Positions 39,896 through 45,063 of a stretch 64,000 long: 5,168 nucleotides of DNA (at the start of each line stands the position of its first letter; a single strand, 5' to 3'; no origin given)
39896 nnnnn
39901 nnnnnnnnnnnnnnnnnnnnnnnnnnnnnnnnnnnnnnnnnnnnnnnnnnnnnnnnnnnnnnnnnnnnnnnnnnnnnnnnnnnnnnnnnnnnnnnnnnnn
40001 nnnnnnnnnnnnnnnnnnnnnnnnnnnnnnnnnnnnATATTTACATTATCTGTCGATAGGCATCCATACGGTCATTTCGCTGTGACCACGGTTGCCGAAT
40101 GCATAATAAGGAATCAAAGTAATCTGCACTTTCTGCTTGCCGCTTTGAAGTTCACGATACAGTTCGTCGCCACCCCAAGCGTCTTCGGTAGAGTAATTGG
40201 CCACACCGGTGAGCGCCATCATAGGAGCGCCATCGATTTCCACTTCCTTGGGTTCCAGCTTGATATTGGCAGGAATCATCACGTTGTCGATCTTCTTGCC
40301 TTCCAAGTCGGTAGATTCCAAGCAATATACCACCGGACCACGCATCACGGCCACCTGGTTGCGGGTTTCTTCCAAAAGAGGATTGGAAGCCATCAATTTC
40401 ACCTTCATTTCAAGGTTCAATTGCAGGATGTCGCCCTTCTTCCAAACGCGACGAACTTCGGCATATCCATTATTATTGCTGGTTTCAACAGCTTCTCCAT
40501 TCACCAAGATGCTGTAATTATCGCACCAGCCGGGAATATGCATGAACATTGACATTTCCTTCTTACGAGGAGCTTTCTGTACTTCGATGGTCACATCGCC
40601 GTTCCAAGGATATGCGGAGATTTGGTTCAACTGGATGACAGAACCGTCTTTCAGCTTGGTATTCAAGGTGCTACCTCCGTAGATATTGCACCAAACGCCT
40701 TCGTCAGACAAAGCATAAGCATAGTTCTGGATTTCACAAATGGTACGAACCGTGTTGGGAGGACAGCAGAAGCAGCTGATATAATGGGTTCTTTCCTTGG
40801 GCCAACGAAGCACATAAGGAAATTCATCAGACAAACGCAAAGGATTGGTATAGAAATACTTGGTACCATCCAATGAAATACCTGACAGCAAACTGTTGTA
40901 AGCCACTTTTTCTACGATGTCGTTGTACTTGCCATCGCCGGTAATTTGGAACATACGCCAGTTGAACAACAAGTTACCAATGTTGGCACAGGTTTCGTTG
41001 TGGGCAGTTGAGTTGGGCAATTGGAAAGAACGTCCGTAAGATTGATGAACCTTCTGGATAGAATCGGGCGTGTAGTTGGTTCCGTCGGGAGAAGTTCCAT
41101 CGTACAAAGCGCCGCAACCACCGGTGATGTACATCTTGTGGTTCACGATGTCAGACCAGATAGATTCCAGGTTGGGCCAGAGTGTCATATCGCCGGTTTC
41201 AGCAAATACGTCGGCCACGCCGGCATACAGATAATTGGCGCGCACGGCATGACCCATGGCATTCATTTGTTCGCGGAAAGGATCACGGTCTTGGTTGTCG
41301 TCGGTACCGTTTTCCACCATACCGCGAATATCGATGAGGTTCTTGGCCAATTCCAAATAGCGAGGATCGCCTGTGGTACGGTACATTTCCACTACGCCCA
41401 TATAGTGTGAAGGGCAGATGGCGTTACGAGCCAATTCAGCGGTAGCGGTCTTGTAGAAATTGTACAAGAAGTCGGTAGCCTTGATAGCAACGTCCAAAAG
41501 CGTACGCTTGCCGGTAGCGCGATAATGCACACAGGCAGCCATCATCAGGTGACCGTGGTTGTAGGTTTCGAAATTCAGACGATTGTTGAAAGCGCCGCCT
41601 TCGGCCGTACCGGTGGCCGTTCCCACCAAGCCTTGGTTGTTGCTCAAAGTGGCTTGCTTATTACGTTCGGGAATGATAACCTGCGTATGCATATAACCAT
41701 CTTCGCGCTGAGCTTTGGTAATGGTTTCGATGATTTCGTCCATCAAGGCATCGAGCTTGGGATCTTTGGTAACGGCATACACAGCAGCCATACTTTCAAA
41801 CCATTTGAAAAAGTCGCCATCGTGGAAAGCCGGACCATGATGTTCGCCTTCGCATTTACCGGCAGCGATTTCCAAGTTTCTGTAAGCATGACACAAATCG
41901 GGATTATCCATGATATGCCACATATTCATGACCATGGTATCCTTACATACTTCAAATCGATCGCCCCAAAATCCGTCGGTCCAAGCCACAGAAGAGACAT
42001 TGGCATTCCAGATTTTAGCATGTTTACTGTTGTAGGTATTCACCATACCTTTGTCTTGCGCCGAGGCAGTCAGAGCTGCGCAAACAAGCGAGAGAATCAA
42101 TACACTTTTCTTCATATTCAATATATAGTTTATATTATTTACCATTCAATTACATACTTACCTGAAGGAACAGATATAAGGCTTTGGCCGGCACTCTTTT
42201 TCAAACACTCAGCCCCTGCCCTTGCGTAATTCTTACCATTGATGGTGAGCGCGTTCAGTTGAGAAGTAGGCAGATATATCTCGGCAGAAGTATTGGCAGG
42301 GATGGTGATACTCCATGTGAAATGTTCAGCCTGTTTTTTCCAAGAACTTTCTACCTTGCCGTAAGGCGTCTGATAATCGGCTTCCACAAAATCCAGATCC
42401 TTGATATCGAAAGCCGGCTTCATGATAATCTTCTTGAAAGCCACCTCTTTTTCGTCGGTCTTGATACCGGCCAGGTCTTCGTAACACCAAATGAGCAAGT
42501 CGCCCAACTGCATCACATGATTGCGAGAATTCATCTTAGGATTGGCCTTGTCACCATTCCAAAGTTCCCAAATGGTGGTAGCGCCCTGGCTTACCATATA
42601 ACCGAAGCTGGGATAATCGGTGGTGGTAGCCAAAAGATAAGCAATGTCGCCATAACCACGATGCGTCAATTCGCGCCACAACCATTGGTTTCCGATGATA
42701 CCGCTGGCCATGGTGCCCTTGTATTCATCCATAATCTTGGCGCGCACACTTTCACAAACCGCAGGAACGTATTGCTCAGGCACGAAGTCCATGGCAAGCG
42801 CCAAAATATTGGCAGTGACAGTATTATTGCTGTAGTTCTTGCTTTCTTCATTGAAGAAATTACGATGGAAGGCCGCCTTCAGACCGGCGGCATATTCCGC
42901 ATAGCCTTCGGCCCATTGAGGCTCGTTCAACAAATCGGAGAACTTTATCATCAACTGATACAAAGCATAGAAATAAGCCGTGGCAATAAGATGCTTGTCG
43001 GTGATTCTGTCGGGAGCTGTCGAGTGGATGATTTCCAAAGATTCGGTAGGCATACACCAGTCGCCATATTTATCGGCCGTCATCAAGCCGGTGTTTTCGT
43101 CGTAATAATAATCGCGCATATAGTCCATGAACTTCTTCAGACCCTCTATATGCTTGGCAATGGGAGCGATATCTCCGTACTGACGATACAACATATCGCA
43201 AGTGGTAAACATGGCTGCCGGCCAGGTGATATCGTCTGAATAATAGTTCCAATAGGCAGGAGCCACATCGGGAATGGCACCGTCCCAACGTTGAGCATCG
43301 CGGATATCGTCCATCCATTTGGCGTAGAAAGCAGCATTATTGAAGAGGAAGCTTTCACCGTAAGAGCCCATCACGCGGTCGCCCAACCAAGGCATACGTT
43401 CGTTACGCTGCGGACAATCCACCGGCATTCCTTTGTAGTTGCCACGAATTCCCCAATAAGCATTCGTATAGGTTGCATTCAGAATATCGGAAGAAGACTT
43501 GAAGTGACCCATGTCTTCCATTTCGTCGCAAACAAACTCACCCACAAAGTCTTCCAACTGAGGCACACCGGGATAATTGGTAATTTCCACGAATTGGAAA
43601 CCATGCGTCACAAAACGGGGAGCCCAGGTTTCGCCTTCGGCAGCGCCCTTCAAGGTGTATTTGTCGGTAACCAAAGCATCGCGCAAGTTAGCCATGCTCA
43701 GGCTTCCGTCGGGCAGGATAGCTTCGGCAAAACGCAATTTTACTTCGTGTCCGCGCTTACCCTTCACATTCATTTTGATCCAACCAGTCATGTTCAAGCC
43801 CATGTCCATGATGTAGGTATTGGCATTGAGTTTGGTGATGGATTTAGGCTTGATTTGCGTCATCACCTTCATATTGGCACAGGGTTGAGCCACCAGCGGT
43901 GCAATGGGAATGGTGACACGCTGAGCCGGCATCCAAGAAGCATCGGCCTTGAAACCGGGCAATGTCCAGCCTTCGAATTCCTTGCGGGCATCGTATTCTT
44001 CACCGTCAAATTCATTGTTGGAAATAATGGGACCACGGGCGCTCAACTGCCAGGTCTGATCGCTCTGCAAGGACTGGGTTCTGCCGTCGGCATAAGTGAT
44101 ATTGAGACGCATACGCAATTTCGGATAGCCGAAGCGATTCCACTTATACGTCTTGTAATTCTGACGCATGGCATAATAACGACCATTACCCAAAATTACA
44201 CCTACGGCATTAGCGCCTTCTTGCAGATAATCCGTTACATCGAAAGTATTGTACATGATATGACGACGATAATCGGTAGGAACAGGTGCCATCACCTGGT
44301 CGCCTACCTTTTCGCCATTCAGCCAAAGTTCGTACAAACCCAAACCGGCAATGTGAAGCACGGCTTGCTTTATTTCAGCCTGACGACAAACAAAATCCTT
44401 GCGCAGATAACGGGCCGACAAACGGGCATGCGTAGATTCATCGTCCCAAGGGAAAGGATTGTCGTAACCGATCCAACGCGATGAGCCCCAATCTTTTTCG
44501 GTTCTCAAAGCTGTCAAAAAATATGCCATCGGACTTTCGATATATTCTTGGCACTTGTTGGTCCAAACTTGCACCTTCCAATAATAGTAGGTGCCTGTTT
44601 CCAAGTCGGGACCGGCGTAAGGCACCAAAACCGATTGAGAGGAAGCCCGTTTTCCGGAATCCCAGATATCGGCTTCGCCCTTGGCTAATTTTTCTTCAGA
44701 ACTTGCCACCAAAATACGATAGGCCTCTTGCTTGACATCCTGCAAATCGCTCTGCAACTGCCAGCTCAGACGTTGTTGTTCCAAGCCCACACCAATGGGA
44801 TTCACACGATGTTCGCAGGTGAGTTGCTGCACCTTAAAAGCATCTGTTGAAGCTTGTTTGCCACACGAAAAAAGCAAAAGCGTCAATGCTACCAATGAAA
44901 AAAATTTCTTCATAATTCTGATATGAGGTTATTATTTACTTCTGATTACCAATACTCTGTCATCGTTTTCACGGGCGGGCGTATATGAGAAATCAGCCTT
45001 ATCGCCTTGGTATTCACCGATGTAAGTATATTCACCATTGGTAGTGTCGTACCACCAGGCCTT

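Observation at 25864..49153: Ten-gene secreted glycoside hydrolase operon with a rhamnogalacturonan-II side-chain signature but no SusC/SusD, regulator or transporter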

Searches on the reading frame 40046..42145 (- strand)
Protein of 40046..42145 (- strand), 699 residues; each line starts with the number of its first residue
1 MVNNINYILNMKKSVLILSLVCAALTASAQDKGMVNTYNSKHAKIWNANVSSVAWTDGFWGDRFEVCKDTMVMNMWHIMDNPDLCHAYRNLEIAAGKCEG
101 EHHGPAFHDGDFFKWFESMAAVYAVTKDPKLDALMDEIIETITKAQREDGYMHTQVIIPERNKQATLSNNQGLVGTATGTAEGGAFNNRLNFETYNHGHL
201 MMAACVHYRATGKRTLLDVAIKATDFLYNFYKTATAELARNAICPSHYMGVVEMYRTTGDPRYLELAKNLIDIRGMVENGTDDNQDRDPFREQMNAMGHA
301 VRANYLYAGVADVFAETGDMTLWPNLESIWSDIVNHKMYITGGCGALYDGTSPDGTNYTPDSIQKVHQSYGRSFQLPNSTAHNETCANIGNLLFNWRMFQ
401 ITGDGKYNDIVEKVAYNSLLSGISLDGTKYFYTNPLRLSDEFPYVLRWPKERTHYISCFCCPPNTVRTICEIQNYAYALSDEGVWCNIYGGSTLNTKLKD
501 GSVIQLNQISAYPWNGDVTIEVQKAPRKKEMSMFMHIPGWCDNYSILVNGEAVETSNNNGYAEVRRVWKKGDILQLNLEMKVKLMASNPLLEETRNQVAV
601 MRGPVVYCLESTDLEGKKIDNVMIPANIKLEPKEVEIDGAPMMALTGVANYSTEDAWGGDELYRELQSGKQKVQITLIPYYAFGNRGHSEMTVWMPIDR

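Call 3: search_protein_families(library=pfam, proteins=[window:40046-42145:-])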
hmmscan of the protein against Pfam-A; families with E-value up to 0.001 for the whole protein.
window:40046-42145:- (699 aa): 4 families
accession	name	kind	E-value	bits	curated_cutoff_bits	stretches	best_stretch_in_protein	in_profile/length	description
PF07944.18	Beta-AFase-like_GH127_cat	-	1e-114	383.9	24.9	1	52-473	1-375/376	Beta-L-arabinofuranosidase, GH127 catalytic domain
PF20737.2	Glyco_hydro127C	-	1.3e-23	83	23.7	1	582-696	1-71/71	Glycoside hydrolase family 127 C-terminal domain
PF20736.2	Glyco_hydro127M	-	3.5e-22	78.8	24.2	1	484-580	2-95/95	Beta-L-arabinofuranosidase, GH127 middle domain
PF07470.19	Glyco_hydro_88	-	2.9e-06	26.9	26.6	0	191-273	26-105/352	Glycosyl Hydrolase Family 88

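Call 31: search_solved_structures(query=window:40046-42145:-, max_evalue=0.00001)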
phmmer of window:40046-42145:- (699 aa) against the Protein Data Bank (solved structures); distinct sequences matched with E-value up to 0.00001: 7.
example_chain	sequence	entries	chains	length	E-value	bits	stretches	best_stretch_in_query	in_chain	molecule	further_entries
5mqo_A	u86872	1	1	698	3.4e-300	1000.4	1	12-699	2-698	Non-reducing end beta-L-arabinofuranosidase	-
4qjy_A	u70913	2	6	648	1.1e-114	387.2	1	51-695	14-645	GH127 beta-L-arabinofuranosidase | GH127 beta-L-arabinofuranoside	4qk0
6ex6_B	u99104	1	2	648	2.1e-102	346.6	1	51-698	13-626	Six-hairpin glycosidase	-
7exu_A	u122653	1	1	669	9.6e-76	258.5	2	286-694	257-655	Non-reducing end beta-L-arabinofuranosidase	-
3wkw_A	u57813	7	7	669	1.6e-75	257.8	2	285-694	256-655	Non-reducing end beta-L-arabinofuranosidase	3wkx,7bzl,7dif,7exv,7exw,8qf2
3wre_A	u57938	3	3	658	1.6e-75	257.7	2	286-694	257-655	Non-reducing end beta-L-arabinofuranosidase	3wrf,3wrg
5opj_A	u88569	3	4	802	1.6e-16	62.7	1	321-612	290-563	Rhamnogalacturonan lyase | Acetyl-CoA carboxylase, biotin carboxylase | Glycosyl hydrolase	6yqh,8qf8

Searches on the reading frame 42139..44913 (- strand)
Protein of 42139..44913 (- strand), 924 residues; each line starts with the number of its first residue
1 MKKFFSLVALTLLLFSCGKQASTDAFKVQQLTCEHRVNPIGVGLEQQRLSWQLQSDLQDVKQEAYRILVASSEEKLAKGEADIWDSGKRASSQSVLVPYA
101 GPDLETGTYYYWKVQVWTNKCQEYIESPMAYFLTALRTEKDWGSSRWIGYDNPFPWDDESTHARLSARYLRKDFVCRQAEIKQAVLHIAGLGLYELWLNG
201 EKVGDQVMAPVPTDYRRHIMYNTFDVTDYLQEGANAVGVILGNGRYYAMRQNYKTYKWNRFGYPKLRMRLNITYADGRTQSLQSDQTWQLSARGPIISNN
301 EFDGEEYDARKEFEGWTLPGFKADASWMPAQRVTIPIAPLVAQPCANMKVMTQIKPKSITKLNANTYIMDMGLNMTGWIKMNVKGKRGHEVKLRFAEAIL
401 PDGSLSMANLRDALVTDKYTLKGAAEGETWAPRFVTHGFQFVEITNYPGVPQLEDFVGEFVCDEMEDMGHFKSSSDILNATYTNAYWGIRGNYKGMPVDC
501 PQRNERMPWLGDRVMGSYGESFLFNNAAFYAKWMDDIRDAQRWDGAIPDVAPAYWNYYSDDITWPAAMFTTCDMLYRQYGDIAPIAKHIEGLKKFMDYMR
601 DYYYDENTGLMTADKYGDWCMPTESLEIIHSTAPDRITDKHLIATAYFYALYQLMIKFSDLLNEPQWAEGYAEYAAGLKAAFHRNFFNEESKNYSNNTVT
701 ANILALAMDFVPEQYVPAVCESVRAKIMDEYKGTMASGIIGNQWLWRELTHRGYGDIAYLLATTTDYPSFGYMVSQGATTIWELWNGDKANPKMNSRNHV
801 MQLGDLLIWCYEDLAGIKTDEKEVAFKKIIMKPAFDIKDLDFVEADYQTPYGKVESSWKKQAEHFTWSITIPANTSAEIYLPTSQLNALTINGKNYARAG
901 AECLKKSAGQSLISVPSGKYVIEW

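Call 3: search_protein_families(library=pfam, proteins=[window:42139-44913:-])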
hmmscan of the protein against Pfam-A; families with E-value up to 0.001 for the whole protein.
window:42139-44913:- (924 aa): 5 families
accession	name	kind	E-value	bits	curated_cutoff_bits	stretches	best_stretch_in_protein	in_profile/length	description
PF17389.8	Bac_rhamnosid6H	-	3.9e-97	326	24.5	1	467-813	2-338/339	Bacterial alpha-L-rhamnosidase 6 hairpin glycosidase domain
PF08531.16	Bac_rhamnosid_N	-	6.4e-55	186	25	1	180-351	2-171/172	Alpha-L-rhamnosidase N-terminal domain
PF25788.1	Ig_Rha78A_N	-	2e-32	112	27.4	1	28-136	1-103/105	Rha78A-like, N-terminal immunoglobulin domain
PF05592.18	Bac_rhamnosid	-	1.7e-28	98.9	22.2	1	361-461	2-101/102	Bacterial alpha-L-rhamnosidase concanavalin-like domain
PF17390.7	Bac_rhamnosid_C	-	2.8e-17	62.7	22.1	1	816-887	1-69/78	Bacterial alpha-L-rhamnosidase C-terminal domain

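Call 28: search_solved_structures(query=window:42139-44913:-, max_evalue=1e-10)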
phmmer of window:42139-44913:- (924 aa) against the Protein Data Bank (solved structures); distinct sequences matched with E-value up to 1e-10: 3.
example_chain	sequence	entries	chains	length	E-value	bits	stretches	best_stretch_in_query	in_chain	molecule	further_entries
6i60_A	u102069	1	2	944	6.3e-166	557.2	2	22-692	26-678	Alpha-rhamnosidase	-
3w5m_A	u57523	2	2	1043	1.3e-139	470.1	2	152-903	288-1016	Putative rhamnosidase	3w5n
6gsz_A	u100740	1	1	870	7.4e-105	355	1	26-883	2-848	Alpha-L-rhamnosidase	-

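Call 35: search_protein_families(library=ncbifam, proteins=[window:42139-44913:-], max_evalue=0.00001)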
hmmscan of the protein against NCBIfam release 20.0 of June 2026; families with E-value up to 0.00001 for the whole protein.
window:42139-44913:- (924 aa): 2 families
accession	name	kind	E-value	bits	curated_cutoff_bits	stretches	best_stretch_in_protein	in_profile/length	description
NF041573.1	rhamnosid_Stmyc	equivalog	6.6e-178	593.6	1720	2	155-919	290-1023/1028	alpha-L-rhamnosidase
NF041572.1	rhamnosid_Flavobac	equivalog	7.3e-159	530.7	1800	1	5-924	2-943/946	alpha-L-rhamnosidase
